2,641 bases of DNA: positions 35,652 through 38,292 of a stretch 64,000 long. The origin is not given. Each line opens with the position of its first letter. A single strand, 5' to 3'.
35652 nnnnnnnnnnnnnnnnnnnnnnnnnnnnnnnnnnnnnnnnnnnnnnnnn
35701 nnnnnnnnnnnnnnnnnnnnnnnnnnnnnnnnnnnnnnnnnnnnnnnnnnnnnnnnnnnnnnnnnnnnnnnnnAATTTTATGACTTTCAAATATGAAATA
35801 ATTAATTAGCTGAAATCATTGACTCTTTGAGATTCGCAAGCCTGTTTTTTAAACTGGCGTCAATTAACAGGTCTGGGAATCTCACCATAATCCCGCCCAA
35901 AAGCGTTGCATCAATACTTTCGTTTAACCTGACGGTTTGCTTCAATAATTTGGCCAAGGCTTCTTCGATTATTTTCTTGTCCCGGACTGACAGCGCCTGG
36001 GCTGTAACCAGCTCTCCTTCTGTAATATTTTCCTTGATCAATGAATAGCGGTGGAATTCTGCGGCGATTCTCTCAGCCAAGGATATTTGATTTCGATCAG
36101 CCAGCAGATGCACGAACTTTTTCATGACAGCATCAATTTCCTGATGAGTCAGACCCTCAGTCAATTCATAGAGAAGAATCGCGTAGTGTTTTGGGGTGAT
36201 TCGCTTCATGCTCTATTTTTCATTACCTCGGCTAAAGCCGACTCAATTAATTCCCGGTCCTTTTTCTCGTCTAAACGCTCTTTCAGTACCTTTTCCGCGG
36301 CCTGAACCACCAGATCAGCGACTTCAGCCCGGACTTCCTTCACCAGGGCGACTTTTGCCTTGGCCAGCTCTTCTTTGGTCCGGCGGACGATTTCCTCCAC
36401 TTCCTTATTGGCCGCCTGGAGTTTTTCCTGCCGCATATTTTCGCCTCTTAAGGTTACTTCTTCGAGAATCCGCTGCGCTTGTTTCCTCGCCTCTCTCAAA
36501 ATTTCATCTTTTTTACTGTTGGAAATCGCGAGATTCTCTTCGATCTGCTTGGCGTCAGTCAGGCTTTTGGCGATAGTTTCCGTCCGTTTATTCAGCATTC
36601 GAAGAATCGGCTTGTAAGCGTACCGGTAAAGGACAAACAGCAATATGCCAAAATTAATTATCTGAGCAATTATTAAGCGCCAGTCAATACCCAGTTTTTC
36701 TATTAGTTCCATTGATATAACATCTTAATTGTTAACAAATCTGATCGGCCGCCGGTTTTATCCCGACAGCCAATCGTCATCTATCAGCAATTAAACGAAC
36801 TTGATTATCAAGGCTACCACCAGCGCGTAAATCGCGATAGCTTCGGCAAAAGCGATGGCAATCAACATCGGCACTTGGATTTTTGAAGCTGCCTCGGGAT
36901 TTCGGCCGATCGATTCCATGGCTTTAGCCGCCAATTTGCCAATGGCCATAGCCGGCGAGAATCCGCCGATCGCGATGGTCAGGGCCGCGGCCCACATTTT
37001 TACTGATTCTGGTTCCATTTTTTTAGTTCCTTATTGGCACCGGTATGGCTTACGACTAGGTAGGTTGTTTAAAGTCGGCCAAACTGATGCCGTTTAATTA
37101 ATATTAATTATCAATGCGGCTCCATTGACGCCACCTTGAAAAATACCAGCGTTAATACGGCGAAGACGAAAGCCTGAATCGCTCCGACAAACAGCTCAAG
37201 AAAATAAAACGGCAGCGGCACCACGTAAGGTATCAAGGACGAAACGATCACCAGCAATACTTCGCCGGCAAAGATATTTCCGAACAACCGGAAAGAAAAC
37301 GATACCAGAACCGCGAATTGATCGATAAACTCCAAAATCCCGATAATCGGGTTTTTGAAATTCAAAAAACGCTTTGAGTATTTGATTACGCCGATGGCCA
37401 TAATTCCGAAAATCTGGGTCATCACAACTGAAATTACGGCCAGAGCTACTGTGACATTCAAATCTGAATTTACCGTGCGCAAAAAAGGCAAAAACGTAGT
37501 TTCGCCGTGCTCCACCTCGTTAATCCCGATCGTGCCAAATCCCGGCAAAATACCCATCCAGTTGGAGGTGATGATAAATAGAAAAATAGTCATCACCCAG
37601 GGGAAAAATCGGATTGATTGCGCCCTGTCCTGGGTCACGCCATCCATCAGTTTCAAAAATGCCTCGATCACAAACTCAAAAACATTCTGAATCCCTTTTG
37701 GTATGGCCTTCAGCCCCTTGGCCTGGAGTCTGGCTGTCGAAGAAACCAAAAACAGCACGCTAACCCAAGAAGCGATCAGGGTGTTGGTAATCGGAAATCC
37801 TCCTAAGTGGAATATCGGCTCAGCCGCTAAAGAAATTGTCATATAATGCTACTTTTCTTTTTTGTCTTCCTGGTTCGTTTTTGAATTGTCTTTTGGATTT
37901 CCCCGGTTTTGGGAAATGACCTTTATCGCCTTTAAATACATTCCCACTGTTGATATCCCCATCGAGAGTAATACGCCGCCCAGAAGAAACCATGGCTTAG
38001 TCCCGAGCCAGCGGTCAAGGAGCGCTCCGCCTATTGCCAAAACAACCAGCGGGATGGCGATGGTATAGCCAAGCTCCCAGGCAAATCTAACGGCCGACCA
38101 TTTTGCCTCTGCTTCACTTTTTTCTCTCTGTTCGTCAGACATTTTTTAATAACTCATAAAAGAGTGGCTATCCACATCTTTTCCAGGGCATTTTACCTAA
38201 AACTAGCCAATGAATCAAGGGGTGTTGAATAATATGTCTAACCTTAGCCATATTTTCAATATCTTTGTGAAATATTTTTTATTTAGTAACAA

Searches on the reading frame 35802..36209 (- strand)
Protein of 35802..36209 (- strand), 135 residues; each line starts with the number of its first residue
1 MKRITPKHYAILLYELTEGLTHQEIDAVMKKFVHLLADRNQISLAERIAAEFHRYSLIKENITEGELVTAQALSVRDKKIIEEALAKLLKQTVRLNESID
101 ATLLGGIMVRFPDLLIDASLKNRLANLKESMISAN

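Call 54: search_protein_families(library=pfam, proteins=[window:35802-36209:-], max_evalue=0.0001)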
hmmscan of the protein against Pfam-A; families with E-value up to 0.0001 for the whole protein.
window:35802-36209:- (135 aa): 1 family
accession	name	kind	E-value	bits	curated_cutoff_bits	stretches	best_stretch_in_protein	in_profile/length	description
PF00213.23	OSCP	-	2.3e-25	90.1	22.3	1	17-131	57-172/172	ATP synthase delta (OSCP) subunit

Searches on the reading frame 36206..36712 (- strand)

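Call 9: search_protein_families(library=pfam, proteins=[window:36206-36712:-], max_evalue=0.001)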
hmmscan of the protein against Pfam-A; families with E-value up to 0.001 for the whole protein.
window:36206-36712:- (168 aa): 1 family
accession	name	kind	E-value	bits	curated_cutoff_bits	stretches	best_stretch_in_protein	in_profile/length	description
PF00430.23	ATP-synt_B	-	1.7e-24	86.8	28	1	14-143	2-131/132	ATP synthase B/B' CF(0)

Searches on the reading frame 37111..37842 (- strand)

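Call 9: search_protein_families(library=pfam, proteins=[window:37111-37842:-], max_evalue=0.001)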
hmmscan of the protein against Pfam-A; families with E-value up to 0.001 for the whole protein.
window:37111-37842:- (243 aa): 1 family
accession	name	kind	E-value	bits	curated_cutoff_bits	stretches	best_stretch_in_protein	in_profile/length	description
PF00119.25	ATP-synt_A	-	3.9e-41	141.7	33.9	1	24-235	3-216/217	ATP synthase A chain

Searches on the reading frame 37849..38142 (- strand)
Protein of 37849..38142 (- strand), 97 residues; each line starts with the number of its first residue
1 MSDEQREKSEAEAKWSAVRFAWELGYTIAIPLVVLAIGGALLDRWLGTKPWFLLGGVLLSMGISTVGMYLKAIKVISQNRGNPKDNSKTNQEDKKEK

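Call 54: search_protein_families(library=pfam, proteins=[window:37849-38142:-], max_evalue=0.0001)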
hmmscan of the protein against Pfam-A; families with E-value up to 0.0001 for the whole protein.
window:37849-38142:- (97 aa): 1 family
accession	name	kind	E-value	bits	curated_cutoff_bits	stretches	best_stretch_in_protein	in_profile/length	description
PF09527.15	ATPase_gene1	-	8.2e-10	39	26.6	1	21-69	4-52/54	Putative F0F1-ATPase subunit Ca2+/Mg2+ transporter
